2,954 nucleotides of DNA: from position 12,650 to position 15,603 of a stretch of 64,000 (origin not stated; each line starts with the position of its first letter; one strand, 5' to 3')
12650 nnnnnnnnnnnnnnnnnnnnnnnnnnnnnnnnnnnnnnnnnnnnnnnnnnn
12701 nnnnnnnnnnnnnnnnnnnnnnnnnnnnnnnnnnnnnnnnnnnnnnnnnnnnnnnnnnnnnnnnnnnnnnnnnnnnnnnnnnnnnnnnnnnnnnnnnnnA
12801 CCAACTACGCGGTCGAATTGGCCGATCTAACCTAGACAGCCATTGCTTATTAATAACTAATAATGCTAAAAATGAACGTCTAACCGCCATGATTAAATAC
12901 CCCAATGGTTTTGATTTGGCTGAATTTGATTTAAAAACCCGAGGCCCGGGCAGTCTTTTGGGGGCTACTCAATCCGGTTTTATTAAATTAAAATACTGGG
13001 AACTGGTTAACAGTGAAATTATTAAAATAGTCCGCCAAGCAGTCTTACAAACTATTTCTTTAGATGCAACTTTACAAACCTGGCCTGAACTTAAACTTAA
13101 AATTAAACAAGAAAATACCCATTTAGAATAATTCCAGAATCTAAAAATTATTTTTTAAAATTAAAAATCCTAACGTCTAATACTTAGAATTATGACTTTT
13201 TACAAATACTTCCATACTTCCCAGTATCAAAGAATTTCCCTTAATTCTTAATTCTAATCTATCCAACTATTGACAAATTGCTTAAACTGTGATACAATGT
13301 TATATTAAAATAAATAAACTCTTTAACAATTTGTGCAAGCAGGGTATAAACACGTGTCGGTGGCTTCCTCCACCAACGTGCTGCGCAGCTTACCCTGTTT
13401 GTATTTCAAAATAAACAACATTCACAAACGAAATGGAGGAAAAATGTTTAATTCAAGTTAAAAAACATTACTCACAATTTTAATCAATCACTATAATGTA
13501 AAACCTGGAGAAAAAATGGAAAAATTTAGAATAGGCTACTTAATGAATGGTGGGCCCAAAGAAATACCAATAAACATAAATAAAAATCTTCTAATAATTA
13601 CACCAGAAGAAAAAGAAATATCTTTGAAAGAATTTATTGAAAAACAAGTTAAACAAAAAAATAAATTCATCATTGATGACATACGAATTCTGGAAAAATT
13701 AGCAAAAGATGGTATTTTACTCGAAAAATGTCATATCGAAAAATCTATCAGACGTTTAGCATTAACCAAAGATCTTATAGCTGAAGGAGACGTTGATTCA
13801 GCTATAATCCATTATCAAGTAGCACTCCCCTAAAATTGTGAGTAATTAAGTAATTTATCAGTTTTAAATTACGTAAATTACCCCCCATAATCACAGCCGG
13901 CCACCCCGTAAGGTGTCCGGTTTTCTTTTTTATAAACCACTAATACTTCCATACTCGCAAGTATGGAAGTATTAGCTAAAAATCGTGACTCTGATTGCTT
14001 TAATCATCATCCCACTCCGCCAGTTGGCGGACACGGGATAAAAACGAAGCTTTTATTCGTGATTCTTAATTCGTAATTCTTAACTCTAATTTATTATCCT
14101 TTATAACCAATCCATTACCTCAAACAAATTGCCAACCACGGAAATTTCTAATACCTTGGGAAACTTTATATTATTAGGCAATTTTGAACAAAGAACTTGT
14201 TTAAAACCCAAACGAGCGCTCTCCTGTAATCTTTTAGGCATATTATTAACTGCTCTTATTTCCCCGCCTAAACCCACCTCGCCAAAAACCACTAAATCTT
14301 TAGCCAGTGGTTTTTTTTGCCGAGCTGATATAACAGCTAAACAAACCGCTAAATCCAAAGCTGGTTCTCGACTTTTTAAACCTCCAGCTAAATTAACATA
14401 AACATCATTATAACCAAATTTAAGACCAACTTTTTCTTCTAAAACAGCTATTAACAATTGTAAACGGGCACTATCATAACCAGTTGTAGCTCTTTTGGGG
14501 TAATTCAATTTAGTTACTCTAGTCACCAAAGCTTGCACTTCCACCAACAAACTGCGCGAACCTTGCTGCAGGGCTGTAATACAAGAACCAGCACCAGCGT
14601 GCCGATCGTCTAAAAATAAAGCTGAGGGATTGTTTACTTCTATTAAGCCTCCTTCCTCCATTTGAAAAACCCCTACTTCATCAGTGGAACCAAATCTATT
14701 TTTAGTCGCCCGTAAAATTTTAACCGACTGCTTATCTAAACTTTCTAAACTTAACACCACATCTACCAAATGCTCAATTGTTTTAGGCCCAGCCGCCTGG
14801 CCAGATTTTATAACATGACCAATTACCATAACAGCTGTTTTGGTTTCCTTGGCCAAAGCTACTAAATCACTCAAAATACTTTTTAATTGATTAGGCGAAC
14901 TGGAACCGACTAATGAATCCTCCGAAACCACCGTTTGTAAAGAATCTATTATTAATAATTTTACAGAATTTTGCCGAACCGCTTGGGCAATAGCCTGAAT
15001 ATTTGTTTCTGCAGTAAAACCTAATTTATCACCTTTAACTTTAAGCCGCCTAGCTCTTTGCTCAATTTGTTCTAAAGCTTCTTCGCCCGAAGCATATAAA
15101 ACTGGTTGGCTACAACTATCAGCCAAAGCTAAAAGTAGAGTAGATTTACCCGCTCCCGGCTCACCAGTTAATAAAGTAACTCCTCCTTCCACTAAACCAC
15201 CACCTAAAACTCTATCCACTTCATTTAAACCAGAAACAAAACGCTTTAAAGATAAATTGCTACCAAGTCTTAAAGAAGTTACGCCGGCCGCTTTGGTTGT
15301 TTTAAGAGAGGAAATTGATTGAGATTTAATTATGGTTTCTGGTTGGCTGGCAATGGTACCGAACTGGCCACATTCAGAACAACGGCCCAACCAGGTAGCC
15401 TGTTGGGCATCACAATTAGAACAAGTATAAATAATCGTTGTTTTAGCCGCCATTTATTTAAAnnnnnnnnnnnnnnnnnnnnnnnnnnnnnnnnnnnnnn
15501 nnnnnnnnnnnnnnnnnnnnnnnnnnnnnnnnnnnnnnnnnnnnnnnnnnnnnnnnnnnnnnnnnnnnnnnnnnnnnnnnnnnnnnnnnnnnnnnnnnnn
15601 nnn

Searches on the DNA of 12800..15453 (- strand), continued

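Call 85: search_with_rna_model(model_id=R2, sources=[window, L048, L131, L132, L133, L134, L135, L136, L003, L063, L066], max_evalue=5, filters=default, show_alignments=4, make_alignment=true)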
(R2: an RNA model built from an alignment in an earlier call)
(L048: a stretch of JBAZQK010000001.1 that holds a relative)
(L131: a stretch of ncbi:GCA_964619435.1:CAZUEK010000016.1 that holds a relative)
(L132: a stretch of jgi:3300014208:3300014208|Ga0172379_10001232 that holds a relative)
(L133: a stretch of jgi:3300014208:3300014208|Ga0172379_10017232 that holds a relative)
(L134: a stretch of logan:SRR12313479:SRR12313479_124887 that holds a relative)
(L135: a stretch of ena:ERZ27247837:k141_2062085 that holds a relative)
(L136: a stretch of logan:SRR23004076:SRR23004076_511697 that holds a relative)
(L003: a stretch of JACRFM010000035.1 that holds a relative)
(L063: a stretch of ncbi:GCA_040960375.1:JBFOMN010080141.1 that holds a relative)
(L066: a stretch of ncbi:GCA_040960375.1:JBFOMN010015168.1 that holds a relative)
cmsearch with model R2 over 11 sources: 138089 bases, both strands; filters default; matches with E-value up to 5: 4.
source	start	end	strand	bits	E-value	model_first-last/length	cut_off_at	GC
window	13333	13404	+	87.9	2.2e-19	1-76/76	no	0.54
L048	6138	6210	-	87.8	2.3e-19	1-76/76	no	0.47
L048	6138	6210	+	17.6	0.14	1-76/76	no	0.47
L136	5258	5328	-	16.9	0.22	1-76/76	no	0.54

Alignment A11: 4 matches aligned to the model, 81 columns, each read 5' to 3' on its own strand. Consensus structure (alignment columns), stored with it:
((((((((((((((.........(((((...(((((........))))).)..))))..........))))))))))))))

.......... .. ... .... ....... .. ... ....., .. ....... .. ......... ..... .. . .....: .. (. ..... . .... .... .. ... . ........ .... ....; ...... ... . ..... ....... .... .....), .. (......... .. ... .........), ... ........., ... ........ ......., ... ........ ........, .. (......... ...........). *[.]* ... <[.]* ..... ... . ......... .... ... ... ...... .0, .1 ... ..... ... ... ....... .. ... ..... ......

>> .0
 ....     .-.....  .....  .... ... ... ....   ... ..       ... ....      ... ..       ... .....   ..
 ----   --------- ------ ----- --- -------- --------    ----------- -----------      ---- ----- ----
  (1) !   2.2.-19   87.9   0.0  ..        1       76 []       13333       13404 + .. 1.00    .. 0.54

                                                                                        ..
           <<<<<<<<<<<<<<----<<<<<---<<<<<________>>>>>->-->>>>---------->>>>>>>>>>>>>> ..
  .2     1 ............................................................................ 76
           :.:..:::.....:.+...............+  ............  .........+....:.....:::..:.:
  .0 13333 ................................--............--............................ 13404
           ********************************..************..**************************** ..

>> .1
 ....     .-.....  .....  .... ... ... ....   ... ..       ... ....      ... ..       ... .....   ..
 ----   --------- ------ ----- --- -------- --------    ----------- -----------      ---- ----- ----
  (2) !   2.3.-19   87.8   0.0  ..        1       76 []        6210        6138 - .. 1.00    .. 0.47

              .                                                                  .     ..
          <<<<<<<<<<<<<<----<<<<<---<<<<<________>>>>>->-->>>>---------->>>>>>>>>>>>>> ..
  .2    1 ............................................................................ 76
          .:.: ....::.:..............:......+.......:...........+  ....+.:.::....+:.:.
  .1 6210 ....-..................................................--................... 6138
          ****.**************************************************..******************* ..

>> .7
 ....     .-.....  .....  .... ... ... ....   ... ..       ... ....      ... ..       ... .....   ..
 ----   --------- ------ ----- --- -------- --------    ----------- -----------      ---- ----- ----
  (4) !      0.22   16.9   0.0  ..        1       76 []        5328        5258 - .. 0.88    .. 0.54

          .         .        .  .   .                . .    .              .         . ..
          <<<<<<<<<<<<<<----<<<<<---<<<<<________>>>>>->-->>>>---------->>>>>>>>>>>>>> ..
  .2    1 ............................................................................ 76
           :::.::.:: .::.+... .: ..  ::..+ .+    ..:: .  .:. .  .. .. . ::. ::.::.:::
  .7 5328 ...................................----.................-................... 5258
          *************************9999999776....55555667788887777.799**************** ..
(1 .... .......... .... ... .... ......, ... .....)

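Call 94: search_with_rna_model(model_id=R2, sources=[L137, L138, L139, L140, L141, L142, L143, L144, L145, L146, L147, L148, L149, L150, L151, L152, L153, L154, L155, L156, L157, L158, L159, L160, L161, L162, L163, L164, L165, L166], max_evalue=1)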
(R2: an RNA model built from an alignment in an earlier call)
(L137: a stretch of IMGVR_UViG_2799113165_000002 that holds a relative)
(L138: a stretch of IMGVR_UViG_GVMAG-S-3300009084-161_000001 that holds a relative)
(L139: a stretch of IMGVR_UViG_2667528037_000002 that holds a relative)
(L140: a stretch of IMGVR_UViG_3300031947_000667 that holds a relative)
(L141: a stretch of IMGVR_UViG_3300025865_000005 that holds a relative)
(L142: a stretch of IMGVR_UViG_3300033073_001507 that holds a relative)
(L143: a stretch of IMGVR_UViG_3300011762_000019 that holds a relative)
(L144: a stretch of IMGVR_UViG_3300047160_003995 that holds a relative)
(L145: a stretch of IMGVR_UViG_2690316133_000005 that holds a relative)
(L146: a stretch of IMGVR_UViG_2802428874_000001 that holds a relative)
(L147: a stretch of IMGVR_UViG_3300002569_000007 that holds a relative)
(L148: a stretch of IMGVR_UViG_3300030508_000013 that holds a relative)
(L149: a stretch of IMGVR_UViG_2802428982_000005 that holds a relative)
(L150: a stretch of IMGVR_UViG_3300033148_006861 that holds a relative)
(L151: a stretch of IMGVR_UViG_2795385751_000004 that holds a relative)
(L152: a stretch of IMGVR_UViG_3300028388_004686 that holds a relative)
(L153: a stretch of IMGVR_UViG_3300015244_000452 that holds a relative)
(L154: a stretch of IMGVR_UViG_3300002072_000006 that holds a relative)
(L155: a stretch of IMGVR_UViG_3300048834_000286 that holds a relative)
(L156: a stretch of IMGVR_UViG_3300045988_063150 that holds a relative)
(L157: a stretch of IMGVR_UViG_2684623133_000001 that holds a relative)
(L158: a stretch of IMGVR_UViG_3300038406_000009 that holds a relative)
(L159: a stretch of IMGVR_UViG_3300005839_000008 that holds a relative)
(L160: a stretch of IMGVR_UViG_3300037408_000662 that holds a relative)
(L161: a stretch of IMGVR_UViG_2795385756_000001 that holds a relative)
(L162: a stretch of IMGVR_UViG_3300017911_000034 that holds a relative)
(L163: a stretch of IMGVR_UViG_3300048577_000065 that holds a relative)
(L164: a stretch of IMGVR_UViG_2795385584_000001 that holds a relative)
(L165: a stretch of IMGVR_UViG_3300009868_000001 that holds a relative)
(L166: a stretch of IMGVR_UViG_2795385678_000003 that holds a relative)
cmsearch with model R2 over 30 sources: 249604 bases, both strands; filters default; matches with E-value up to 1: 0.
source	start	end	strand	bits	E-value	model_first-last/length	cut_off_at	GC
